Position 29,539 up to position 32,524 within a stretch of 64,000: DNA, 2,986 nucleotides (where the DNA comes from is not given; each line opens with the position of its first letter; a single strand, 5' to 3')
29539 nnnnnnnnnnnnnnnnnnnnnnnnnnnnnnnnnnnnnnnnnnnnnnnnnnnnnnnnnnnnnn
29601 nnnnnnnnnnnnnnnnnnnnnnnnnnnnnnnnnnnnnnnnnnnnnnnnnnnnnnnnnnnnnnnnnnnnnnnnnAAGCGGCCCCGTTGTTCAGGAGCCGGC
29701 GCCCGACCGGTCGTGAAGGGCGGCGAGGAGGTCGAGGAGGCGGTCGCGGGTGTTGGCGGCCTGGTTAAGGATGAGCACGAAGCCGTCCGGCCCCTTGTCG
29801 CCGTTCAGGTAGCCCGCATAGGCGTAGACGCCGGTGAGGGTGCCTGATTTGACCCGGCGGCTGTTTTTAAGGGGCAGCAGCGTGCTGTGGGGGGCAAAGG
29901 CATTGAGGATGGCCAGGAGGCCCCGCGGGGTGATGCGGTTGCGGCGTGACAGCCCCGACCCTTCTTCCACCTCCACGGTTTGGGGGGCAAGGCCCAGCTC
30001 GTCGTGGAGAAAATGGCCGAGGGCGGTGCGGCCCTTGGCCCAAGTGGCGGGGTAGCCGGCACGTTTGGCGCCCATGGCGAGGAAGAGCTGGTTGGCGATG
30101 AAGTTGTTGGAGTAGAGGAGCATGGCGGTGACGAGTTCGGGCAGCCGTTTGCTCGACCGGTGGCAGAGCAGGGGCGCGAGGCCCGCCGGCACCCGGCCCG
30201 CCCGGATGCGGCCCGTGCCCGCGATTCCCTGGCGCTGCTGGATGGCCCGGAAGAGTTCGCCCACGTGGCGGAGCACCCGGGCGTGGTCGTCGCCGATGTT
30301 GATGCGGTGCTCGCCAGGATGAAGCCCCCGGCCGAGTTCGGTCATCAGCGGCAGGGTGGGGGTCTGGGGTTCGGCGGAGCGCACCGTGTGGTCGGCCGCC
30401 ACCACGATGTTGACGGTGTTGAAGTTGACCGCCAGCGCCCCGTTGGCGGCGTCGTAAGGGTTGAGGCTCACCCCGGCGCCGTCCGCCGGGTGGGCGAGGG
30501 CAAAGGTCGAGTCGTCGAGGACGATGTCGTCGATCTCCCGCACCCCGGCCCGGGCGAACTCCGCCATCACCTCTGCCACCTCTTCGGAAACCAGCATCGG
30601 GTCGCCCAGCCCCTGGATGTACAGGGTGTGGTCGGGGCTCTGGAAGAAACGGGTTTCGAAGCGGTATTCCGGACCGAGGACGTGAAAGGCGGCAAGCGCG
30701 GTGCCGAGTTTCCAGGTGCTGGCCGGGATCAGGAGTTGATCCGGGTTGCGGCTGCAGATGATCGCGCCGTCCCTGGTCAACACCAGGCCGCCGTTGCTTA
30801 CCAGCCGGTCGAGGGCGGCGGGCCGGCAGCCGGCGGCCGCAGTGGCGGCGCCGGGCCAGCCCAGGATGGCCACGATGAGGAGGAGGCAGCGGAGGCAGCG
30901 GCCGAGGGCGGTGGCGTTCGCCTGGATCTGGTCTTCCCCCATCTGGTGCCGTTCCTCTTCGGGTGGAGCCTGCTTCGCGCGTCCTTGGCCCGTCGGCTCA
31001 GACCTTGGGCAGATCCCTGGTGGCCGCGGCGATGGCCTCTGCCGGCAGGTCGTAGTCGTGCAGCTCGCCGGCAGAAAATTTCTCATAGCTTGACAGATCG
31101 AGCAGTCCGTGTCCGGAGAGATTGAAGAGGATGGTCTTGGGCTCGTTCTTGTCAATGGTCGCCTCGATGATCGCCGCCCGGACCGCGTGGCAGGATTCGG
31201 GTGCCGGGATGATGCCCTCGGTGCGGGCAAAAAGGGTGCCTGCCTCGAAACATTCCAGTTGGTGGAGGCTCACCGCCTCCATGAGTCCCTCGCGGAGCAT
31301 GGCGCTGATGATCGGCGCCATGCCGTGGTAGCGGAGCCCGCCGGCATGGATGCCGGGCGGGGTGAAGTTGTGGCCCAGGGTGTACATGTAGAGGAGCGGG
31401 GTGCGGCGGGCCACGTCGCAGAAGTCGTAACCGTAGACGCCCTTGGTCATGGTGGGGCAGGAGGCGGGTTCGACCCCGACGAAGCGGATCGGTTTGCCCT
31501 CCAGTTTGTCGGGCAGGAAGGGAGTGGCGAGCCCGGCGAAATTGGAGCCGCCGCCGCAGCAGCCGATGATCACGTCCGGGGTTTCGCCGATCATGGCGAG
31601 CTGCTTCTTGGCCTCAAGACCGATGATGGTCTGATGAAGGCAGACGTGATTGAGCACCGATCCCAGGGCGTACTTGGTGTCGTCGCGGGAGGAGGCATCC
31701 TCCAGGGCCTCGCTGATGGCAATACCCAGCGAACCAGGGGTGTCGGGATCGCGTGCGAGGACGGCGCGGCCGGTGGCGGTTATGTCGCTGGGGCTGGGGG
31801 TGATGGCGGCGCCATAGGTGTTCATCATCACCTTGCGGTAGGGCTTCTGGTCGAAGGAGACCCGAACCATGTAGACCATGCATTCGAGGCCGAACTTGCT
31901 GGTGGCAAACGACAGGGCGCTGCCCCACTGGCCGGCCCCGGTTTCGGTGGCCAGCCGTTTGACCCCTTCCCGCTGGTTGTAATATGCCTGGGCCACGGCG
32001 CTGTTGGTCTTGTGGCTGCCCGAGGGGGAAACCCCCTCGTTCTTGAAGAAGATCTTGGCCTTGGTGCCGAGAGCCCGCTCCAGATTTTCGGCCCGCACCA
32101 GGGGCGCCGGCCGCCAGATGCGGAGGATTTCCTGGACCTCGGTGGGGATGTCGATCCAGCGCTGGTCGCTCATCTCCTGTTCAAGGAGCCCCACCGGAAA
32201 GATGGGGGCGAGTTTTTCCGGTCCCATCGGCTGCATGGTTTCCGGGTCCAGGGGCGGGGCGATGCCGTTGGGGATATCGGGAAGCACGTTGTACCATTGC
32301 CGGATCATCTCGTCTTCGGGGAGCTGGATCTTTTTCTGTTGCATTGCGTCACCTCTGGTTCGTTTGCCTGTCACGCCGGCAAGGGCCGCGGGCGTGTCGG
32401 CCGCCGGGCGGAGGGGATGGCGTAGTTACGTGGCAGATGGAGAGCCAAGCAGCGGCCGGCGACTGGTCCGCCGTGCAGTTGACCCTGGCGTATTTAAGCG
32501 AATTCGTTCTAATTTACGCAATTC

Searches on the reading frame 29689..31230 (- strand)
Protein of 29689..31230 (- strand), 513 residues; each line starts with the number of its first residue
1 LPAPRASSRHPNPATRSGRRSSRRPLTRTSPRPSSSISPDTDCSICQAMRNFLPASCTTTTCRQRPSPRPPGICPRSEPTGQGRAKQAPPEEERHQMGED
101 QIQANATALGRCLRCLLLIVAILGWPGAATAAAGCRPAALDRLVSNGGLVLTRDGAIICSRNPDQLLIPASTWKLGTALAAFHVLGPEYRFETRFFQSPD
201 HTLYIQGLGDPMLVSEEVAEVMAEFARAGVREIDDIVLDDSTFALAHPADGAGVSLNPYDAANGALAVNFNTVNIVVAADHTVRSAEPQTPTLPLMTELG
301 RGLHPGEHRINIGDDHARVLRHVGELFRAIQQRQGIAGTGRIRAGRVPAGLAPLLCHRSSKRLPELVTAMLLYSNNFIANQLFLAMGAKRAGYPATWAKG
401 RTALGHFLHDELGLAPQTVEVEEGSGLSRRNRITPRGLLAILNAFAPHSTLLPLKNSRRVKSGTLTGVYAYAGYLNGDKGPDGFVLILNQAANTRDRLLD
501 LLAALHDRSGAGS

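Call 9: search_protein_families(library=pfam, proteins=[window:29689-31230:-], max_evalue=0.001)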
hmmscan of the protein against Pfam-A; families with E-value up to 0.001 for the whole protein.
window:29689-31230:- (513 aa): 1 family
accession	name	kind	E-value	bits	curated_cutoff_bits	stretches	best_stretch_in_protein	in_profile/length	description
PF02113.21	Peptidase_S13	-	2e-50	172.3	22.8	2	152-279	26-163/444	D-Ala-D-Ala carboxypeptidase 3 (S13) family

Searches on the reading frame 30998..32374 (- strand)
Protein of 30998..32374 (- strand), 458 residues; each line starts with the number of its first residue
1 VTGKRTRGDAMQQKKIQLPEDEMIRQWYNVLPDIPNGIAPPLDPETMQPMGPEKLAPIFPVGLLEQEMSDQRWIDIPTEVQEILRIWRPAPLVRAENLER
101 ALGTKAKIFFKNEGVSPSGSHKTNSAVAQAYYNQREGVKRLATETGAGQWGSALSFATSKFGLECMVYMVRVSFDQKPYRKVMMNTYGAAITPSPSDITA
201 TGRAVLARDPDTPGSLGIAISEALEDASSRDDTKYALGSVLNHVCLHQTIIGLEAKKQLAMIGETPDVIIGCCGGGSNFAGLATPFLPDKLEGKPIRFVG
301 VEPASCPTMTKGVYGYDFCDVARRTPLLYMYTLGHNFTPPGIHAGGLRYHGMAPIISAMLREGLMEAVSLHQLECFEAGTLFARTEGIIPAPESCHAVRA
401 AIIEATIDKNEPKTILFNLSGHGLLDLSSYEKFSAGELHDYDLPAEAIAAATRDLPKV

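Call 9: search_protein_families(library=pfam, proteins=[window:30998-32374:-], max_evalue=0.001)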
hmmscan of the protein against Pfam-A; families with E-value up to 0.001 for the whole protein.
window:30998-32374:- (458 aa): 1 family
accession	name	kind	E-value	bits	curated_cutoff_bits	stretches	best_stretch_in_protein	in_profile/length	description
PF00291.31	PALP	-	5e-41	141.4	35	1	86-421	4-295/295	Pyridoxal-phosphate dependent enzyme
